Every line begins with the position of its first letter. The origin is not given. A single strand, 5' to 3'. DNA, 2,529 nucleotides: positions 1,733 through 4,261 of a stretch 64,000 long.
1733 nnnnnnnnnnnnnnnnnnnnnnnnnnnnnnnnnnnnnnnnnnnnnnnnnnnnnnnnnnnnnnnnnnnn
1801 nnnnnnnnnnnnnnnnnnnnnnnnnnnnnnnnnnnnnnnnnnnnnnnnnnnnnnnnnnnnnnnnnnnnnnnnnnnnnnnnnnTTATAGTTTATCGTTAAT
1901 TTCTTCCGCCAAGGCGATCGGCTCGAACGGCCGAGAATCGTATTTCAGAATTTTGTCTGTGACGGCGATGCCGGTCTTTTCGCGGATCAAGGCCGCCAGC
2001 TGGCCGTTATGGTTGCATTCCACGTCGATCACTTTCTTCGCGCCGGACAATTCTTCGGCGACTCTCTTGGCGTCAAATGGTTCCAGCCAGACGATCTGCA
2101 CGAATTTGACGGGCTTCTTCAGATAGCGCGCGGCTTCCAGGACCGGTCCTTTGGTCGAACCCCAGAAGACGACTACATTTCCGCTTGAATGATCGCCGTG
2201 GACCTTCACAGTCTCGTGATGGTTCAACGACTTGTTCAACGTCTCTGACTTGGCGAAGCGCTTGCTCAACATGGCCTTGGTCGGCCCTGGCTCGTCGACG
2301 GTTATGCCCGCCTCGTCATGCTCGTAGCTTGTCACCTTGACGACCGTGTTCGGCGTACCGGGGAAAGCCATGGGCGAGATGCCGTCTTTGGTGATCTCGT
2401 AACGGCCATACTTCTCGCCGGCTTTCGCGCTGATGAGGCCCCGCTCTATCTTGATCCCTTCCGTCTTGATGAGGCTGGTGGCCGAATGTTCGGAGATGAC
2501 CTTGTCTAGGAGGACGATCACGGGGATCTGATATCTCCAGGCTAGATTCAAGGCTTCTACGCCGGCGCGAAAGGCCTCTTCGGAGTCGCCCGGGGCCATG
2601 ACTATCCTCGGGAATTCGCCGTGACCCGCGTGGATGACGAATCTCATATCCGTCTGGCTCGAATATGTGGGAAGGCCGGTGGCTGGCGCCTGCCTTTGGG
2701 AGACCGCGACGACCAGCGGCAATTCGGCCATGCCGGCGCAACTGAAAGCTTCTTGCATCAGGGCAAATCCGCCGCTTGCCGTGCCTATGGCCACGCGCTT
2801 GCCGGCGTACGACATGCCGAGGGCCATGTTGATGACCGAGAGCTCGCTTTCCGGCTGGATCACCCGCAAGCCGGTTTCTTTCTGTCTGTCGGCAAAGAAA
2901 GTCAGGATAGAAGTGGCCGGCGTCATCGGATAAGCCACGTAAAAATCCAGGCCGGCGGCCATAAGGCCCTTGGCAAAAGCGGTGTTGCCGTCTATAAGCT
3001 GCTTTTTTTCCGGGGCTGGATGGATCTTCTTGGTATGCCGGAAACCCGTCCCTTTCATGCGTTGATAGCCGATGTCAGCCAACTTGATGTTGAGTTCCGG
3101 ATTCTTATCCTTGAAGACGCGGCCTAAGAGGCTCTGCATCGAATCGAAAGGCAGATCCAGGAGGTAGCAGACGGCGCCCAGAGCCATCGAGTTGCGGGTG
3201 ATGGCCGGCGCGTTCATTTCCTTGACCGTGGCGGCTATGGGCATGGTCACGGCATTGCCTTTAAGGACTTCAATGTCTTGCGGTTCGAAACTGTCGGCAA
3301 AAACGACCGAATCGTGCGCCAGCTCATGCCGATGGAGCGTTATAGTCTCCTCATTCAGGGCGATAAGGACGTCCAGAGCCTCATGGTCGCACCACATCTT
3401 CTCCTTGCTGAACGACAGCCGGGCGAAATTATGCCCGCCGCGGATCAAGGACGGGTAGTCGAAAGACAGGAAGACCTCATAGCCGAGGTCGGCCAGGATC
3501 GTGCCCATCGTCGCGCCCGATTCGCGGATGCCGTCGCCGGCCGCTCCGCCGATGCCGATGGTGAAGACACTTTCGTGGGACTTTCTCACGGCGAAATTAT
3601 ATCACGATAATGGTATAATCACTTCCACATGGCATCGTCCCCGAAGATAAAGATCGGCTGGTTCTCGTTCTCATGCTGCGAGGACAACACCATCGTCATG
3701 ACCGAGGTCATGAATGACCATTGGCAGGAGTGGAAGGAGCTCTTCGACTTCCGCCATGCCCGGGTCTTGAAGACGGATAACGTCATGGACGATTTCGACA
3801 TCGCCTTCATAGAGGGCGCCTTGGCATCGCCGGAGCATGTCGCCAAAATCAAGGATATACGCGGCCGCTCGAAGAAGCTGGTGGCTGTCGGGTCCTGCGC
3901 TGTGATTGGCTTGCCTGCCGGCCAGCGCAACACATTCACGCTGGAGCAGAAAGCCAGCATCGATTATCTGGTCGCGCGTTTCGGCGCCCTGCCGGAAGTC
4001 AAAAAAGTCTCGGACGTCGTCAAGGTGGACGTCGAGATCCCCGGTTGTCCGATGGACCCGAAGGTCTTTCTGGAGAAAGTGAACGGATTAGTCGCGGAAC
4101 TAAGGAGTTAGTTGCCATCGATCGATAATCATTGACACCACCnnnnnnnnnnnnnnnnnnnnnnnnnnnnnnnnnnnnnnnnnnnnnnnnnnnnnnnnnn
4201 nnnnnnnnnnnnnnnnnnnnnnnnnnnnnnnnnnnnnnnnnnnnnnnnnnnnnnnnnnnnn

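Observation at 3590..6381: Minimal two-gene NiFe hydrogenase, divergent from korAB, with compact back-to-back leaderless promoters and an extra Cys-cluster protein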

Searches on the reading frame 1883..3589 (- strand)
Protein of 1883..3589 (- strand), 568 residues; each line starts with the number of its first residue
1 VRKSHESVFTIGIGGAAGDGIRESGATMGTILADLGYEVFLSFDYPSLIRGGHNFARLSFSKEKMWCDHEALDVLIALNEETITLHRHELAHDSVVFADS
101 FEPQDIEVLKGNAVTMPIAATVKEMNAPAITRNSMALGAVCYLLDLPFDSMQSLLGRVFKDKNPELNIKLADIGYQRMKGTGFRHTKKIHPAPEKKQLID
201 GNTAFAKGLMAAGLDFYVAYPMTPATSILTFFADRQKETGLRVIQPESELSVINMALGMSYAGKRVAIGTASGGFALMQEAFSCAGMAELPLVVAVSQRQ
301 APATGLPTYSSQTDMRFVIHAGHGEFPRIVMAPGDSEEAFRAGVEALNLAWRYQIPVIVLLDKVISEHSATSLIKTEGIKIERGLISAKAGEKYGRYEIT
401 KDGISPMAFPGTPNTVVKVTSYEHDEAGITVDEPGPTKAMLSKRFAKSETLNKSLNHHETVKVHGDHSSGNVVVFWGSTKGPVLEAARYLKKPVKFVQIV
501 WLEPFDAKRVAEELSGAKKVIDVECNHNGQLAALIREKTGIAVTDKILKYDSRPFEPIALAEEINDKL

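Call 3: search_protein_families(library=pfam, proteins=[window:1883-3589:-], max_evalue=0.01)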
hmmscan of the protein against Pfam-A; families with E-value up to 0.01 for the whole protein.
window:1883-3589:- (568 aa): 4 families
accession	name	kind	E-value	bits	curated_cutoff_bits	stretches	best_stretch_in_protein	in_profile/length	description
PF01855.24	POR_N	-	6.2e-49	167.3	27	1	208-432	2-219/231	Pyruvate flavodoxin/ferredoxin oxidoreductase, thiamine diP-bdg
PF01558.24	POR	-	3.5e-23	83.1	27.4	1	17-176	1-173/173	Pyruvate ferredoxin/flavodoxin oxidoreductase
PF02776.23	TPP_enzyme_N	-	5.1e-06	26.7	26.8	1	201-308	3-107/119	Thiamine pyrophosphate enzyme, N-terminal TPP binding domain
PF17147.9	PFOR_II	-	0.00092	20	27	1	472-537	4-76/102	Pyruvate:ferredoxin oxidoreductase core domain II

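Call 63: search_protein_families(library=ncbifam, proteins=[window:1883-3589:-], max_evalue=0.001)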
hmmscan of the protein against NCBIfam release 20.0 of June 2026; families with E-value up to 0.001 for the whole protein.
window:1883-3589:- (568 aa): 13 families
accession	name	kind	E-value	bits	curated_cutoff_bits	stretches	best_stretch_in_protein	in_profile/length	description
TIGR03710.1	OAFO_sf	subfamily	4.2e-166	553.8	482.75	1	9-564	2-561/561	2-oxoacid:acceptor oxidoreductase subunit alpha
NF041170.1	Oxoac_fdxalpha_Archa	equivalog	3.8e-125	418.7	800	2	126-557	163-612/636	2-oxoacid:ferredoxin oxidoreductase subunit alpha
NF006412.0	PRK08659.1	equivalog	1.6e-60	205.3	411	1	194-566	3-375/378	2-oxoacid:acceptor oxidoreductase subunit alpha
NF007206.0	PRK09627.1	equivalog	5.6e-43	147.3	579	1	199-565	6-373/375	2-oxoglutarate synthase subunit alpha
NF005507.0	PRK07119.1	subfamily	2.2e-41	141.8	399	1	195-367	3-175/352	3-methyl-2-oxobutanoate dehydrogenase subunit VorB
NF007201.0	PRK09622.1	equivalog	4.1e-18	65.5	590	1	196-373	10-185/405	2-oxoacid:ferredoxin oxidoreductase subunit alpha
NF040682.1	PorA_Arch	equivalog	5e-14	52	550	1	196-369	3-174/387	pyruvate synthase subunit PorA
NF006232.0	PRK08366.1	equivalog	8.1e-14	51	646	1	196-367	7-174/394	2-ketoisovalerate ferredoxin oxidoreductase subunit alpha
NF006233.0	PRK08367.1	equivalog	4.1e-11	42.4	625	1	196-301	4-111/394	pyruvate ferredoxin oxidoreductase subunit alpha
TIGR03336.1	IOR_alpha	equivalog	1.6e-10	40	650.9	1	196-366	2-166/595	indolepyruvate ferredoxin oxidoreductase subunit alpha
NF045764.1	PhenlGlyoxDHPadG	equivalog_domain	5.9e-10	38.2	700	1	198-301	4-109/398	NADH-dependent phenylglyoxylate dehydrogenase subunit alpha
NF045791.1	OxalOxredalpha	equivalog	1.7e-07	30.6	500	1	195-301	3-111/395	oxalate oxidoreductase subunit alpha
NF006211.0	PRK08338.1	equivalog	8.1e-07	28.7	239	1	11-144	3-133/170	2-oxoacid:ferredoxin oxidoreductase subunit gamma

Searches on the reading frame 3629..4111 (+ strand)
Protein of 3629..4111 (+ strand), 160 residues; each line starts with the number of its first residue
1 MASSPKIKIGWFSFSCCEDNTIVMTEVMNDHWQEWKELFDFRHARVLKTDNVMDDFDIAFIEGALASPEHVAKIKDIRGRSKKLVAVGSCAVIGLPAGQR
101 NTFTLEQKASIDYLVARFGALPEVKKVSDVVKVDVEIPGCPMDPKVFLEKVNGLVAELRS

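Call 3: search_protein_families(library=pfam, proteins=[window:3629-4111:+], max_evalue=0.01)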
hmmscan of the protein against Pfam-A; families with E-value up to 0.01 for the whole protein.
window:3629-4111:+ (160 aa): 1 family
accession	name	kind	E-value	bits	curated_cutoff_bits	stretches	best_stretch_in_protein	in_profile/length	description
PF01058.29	Oxidored_q6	-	3.8e-18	65.9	27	1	17-151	1-125/128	NADH ubiquinone oxidoreductase, 20 Kd subunit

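Call 7: search_solved_structures(query=window:3629-4111:+, max_evalue=0.01, show_alignments=2)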
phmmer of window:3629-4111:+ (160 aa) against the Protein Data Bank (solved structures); distinct sequences matched with E-value up to 0.01: 12.
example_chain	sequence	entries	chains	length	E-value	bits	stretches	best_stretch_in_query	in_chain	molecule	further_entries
9e1j_A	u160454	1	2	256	1.7e-11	47.3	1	6-150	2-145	Sulfhydrogenase 1 subunit delta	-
9e15_A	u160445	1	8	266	1.7e-11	47.3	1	6-150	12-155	Sulfhydrogenase 1 subunit delta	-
9nez_A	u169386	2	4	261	1.8e-11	47.2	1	6-150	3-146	Sulfhydrogenase 1 subunit delta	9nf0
5odc_E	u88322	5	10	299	5.9e-11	45.5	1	39-155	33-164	Methyl-viologen reducing hydrogenase subunit G | Methyl-viologen reducing hydrogenase, subunit G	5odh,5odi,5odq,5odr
9sfi_I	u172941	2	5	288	3.3e-10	43.1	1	6-146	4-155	F420-non-reducing hydrogenase small subunit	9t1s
5xf9_C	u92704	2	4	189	1.3e-08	37.9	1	51-147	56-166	NAD-reducing hydrogenase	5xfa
3zfs_B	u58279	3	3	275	1.6e-08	37.6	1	5-153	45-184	F420-REDUCING HYDROGENASE, SUBUNIT GAMMA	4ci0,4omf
9sw2_E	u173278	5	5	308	3.1e-08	36.7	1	5-154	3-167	F420-non-reducing hydrogenase subunit G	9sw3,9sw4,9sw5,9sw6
9r51_C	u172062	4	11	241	5.3e-08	35.9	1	45-151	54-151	F420-reducing [NiFe]-hydrogenase from Methanothermococcus thermolithotrophicus subunit gam | F420-reducing [NiFe]-hydrogenase from Methanothermococcus thermolit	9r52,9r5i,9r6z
6qii_G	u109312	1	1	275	1.9e-07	34.1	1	6-147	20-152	Coenzyme F420 hydrogenase subunit gamma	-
6qgr_G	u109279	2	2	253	2e-07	34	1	6-147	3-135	Coenzyme F420 hydrogenase subunit gamma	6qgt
7t2r_E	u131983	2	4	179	1.2e-06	31.5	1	53-146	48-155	NiFe hydrogenase small subunit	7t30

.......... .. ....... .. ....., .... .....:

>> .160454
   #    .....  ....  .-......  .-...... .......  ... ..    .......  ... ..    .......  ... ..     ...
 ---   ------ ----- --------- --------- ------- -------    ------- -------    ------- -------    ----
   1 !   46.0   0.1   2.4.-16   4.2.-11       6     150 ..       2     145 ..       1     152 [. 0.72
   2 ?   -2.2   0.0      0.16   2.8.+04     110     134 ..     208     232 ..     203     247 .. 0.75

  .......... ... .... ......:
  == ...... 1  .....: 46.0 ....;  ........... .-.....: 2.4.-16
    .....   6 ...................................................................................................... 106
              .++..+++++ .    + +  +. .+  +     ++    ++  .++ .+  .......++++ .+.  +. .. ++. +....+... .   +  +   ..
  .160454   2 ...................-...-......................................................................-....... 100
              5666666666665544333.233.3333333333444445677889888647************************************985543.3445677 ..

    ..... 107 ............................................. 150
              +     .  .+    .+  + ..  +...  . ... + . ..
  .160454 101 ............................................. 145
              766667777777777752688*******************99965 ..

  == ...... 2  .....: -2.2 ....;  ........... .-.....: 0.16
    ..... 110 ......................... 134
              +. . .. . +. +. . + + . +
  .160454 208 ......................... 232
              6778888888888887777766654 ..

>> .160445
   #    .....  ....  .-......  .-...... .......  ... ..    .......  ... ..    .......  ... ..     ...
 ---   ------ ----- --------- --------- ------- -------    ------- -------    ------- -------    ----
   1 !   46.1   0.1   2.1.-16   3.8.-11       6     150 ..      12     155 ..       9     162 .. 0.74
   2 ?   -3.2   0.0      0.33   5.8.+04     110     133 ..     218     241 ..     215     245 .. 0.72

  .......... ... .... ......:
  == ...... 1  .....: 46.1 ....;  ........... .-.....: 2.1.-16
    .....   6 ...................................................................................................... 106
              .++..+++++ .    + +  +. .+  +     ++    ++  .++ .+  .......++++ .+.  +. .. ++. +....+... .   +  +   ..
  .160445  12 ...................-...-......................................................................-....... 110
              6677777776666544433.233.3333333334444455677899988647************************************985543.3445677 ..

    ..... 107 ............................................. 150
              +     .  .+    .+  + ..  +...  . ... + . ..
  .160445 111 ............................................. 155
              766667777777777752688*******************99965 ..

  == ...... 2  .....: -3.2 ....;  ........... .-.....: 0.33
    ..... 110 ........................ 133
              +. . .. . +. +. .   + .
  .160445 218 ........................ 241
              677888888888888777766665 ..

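Call 63: search_protein_families(library=ncbifam, proteins=[window:3629-4111:+], max_evalue=0.001)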
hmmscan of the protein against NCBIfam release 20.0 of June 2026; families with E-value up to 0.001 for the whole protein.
window:3629-4111:+ (160 aa): 6 families
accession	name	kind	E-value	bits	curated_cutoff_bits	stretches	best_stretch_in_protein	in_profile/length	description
NF040836.1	sulfhyd_HydD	equivalog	3.2e-14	52.7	500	1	5-154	4-153/261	NADPH-dependent hydrogenase/sulfhydrogenase 1 subunit delta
NF045875.1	F420_non_VhuG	exception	7.6e-12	45.1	450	1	6-155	4-164/286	F420-non-reducing hydrogenase subunit VhuG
TIGR03294.1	FrhG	equivalog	2.2e-11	43.9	245.5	1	6-149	1-135/228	coenzyme F420 hydrogenase subunit gamma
NF040831.1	sulfhyd_ShyD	equivalog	1.1e-10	41.6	460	1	16-145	13-138/240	NAD(P)-dependent hydrogenase/sulfhydrogenase 2 subunit delta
NF011391.0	PRK14816.1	equivalog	0.00042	19.9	283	0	74-149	113-168/196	NADH-quinone oxidoreductase subunit B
NF005012.1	PRK06411.1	subfamily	0.00076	19.1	116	0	124-157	124-157/166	NADH-quinone oxidoreductase subunit NuoB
